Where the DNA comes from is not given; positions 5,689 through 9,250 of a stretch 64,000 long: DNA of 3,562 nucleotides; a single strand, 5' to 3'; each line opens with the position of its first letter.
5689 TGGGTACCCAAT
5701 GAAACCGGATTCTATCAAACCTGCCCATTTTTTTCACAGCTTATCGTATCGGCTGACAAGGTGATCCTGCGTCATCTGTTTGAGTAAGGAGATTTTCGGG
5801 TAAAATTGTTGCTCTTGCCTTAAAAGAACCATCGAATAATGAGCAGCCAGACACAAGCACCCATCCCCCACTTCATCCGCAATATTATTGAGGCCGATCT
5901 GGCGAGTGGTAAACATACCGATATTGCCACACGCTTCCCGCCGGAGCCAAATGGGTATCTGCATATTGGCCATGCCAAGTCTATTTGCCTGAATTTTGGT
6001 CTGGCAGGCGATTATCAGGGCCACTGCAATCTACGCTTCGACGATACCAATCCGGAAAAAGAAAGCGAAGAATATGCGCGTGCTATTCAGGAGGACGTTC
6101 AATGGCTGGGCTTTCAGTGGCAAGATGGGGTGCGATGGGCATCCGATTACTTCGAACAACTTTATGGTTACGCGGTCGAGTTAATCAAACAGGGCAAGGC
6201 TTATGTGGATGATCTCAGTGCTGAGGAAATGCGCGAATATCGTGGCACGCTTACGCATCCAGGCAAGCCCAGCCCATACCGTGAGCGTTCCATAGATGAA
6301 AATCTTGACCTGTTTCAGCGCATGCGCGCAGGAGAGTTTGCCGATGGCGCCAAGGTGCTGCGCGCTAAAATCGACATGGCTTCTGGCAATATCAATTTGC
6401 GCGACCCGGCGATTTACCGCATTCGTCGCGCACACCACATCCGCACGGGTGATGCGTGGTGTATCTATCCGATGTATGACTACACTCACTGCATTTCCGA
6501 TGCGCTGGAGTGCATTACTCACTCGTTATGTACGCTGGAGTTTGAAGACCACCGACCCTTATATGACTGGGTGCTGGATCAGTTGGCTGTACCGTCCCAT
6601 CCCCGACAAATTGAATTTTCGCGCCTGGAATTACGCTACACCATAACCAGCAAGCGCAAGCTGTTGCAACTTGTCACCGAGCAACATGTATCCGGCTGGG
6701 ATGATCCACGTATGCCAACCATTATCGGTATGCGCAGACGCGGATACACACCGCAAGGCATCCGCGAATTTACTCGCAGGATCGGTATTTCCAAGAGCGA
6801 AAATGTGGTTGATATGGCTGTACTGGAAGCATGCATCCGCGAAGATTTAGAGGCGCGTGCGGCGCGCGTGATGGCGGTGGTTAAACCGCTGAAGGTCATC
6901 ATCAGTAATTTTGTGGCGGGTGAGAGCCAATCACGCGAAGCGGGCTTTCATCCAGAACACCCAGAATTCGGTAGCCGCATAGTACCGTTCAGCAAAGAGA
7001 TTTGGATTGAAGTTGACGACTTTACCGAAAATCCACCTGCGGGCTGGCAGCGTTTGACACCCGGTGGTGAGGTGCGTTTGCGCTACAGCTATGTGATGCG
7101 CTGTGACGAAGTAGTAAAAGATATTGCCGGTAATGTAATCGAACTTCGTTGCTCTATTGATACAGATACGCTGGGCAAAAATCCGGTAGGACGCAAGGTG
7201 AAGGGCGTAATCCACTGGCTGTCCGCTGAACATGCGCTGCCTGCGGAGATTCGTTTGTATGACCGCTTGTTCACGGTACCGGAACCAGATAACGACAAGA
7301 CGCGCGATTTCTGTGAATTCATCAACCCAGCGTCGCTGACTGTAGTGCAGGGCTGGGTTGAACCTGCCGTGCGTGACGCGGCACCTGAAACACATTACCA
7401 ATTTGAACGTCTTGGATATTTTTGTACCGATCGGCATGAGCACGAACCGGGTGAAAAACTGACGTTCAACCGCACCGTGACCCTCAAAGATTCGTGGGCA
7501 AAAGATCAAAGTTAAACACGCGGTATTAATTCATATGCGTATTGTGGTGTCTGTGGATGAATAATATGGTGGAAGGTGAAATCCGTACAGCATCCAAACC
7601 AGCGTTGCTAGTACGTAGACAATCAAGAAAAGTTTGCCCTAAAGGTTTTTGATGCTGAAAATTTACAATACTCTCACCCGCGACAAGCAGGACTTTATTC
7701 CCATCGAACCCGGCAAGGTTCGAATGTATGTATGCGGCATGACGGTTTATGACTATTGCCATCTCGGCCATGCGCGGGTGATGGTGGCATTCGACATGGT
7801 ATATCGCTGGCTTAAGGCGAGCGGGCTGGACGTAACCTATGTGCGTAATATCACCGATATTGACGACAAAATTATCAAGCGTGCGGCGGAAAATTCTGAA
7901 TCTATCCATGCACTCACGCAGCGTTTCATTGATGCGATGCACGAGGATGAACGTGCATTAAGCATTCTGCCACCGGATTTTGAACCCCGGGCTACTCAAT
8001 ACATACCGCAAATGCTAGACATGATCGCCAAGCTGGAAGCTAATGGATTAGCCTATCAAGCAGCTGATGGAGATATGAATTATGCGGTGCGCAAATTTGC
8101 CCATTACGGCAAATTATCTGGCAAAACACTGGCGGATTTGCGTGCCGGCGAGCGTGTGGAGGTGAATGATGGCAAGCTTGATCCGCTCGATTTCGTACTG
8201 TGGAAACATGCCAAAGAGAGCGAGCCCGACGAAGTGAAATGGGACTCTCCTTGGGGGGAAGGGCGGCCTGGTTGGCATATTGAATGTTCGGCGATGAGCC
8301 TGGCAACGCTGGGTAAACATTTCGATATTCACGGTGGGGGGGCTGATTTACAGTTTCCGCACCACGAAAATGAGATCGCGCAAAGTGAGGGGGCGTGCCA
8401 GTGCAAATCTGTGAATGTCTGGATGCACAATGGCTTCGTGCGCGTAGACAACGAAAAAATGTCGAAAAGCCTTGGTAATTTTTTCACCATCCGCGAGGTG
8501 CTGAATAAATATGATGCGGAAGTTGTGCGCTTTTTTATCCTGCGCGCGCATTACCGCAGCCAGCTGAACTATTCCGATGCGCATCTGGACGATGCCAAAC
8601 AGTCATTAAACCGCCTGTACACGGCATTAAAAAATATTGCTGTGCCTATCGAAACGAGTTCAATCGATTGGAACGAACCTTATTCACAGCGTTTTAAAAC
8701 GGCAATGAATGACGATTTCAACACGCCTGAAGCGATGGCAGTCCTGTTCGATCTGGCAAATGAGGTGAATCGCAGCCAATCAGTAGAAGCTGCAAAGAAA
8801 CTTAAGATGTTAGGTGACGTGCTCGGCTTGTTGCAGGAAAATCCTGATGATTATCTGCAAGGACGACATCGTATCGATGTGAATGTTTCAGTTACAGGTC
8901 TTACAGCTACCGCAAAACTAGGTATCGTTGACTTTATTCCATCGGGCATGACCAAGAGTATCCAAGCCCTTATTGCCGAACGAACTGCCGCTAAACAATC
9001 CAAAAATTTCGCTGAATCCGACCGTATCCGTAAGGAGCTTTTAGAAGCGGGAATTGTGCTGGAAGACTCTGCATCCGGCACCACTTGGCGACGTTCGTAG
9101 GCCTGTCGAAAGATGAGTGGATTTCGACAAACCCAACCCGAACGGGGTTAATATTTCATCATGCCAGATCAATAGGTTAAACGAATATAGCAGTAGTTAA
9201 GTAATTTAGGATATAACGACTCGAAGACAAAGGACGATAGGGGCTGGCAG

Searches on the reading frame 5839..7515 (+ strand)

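Call 45: search_protein_families(library=pfam, proteins=[window:5839-7515:+], max_evalue=0.001)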
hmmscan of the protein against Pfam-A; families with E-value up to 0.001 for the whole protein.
window:5839-7515:+ (558 aa): 3 families
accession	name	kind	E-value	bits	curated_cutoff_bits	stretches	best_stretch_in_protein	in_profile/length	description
PF00749.27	tRNA-synt_1c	-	2.2e-109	365.7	23.4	1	29-338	2-313/314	tRNA synthetases class I (E and Q), catalytic domain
PF03950.23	tRNA-synt_1c_C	-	4.5e-26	91.3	23.9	1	341-441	1-91/91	tRNA synthetases class I (E and Q), anti-codon binding domain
PF20974.2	tRNA-synt_1c_C2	-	3.2e-25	89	23.9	1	457-531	1-69/69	tRNA synthetases class I (E and Q), anti-codon binding domain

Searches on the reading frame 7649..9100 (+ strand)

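Call 45: search_protein_families(library=pfam, proteins=[window:7649-9100:+], max_evalue=0.001)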
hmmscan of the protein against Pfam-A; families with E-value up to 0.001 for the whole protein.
window:7649-9100:+ (483 aa): 6 families
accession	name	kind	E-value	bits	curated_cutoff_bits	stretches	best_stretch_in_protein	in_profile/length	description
PF01406.26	tRNA-synt_1e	-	8.9e-132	439.5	27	1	17-317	3-300/301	tRNA synthetases class I (C) catalytic domain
PF09190.17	DALR_2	-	7.8e-16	58.8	22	1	348-396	1-57/57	DALR domain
PF09334.17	tRNA-synt_1g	-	1e-12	48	20.1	1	250-311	307-369/391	tRNA synthetases class I (M)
PF23493.1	CysS_C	-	7.3e-08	32.8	23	1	433-481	3-51/51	Cysteinyl-tRNA ligase anticodon binding domain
PF01921.24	tRNA-synt_1f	-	4.3e-07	29.6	27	1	267-306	279-318/360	tRNA synthetases class I (K)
PF00133.28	tRNA-synt_1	-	1.1e-06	28.1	22.7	1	260-308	364-413/414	tRNA synthetases class I (I, L, M and V)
